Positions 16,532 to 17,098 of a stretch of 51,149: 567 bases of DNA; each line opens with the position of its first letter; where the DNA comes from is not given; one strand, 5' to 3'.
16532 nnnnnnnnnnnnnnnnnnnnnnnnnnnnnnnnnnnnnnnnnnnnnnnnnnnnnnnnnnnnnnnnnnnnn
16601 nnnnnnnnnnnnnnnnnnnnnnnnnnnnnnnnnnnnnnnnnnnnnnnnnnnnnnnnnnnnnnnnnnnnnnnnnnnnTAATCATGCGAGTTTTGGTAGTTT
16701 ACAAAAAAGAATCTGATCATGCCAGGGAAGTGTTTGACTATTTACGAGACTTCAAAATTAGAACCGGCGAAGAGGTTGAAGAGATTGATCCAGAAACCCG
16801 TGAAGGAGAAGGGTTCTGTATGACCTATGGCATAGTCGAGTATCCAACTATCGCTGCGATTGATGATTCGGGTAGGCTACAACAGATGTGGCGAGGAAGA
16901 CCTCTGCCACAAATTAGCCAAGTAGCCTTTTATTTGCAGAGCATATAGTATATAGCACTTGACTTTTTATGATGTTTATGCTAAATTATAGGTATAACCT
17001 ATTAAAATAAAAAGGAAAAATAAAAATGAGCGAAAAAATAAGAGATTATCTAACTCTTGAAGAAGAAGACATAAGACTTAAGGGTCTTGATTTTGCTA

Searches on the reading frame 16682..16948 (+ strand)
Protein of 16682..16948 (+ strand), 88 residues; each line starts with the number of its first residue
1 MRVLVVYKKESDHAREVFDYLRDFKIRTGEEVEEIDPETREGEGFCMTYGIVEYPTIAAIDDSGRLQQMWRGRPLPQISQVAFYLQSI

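Call 60: search_protein_families(library=pfam, proteins=[window:16682-16948:+], max_evalue=0.01)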
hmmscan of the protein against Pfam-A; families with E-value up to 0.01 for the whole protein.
window:16682-16948:+ (88 aa): 0 families
